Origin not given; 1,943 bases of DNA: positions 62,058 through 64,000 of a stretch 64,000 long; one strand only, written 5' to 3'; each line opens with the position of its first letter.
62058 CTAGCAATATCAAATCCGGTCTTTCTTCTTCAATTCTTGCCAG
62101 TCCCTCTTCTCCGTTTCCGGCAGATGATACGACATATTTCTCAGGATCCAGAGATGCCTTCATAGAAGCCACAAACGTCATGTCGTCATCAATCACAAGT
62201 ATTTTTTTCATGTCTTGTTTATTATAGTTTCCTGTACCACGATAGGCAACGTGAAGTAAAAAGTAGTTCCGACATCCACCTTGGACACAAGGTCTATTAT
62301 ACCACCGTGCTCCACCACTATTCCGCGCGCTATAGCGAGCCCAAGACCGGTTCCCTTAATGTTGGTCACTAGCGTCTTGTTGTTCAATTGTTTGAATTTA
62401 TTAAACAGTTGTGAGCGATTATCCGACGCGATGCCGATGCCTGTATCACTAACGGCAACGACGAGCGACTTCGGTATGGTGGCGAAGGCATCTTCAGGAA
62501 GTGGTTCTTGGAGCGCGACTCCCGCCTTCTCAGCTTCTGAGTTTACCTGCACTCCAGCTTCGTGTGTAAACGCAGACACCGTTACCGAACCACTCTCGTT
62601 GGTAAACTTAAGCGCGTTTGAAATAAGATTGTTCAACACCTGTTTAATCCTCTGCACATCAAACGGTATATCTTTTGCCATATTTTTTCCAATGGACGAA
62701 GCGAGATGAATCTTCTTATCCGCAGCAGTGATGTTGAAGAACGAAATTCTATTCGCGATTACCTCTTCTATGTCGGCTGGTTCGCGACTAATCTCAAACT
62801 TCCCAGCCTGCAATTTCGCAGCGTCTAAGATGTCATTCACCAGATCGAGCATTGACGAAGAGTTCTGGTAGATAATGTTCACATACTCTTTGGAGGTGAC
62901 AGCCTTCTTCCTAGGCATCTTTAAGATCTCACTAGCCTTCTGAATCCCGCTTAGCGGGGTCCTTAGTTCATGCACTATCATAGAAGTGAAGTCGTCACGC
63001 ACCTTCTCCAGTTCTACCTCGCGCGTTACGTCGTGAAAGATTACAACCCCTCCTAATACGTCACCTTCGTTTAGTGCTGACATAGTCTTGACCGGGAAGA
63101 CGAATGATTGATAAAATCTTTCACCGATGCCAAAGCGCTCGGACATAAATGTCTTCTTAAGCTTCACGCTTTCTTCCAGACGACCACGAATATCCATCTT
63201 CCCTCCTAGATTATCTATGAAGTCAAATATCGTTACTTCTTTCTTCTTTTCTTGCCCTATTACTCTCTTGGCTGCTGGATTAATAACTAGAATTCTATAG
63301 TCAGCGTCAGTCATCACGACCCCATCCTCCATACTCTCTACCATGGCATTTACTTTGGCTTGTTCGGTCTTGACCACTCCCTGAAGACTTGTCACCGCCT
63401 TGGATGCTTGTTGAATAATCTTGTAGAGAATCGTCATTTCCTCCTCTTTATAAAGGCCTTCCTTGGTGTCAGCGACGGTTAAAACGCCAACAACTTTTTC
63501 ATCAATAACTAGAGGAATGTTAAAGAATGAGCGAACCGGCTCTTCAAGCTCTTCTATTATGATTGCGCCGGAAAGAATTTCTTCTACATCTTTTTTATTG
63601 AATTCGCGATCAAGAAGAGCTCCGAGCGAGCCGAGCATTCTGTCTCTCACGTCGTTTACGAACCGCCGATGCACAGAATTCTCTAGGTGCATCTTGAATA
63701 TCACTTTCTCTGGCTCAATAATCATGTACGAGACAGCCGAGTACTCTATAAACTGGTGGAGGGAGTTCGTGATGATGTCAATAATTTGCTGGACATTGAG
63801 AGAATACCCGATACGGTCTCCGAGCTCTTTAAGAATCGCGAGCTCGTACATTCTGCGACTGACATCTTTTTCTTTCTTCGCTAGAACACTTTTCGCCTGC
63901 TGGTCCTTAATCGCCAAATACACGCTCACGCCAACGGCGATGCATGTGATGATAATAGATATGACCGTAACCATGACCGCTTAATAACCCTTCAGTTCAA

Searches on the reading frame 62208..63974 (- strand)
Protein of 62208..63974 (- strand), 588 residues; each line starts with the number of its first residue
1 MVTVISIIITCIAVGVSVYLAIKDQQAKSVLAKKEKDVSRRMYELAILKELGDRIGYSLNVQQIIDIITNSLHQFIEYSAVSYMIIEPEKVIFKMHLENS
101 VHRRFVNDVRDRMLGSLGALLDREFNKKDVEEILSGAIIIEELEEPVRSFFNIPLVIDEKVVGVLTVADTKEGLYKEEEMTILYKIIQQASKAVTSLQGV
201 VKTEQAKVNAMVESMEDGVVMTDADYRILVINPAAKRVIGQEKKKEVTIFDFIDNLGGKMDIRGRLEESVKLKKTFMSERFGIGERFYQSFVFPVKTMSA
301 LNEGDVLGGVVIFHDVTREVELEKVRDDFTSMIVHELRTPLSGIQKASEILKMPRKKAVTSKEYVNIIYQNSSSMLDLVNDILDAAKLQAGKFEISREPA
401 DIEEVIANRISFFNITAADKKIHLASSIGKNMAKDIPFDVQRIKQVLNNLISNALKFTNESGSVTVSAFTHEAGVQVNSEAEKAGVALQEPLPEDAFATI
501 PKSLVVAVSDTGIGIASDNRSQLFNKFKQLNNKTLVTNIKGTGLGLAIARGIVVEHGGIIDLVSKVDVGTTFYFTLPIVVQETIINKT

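Call 99: search_protein_families(library=pfam, proteins=[window:62208-63974:-], max_evalue=0.01)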
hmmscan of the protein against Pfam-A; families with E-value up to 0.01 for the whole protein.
window:62208-63974:- (588 aa): 9 families
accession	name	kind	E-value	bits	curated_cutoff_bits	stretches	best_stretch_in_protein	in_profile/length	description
PF02518.31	HATPase_c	-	4.1e-22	79.2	26.4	1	439-578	2-109/111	Histidine kinase-, DNA gyrase B-, and HSP90-like ATPase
PF00512.31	HisKA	-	3.8e-17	62.5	26.9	1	326-391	2-66/66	His Kinase A (phospho-acceptor) domain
PF13185.12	GAF_2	-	4.2e-07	30.7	28.6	1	59-194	2-135/136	GAF domain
PF13188.13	PAS_8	-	0.0001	22.5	21.8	1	208-255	3-52/65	PAS domain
PF01590.32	GAF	-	0.00013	22.9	22.4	1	61-194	2-133/133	GAF domain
PF00989.32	PAS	-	0.00027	21.4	22.6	1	208-245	3-39/113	PAS fold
PF08448.16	PAS_4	-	0.00054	20.6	23.1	1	212-320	1-109/110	PAS fold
PF13426.13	PAS_9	-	0.0015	19.2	27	1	217-317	2-102/103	PAS domain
PF13492.12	GAF_3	-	0.0019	19.1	27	1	132-194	65-127/129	GAF domain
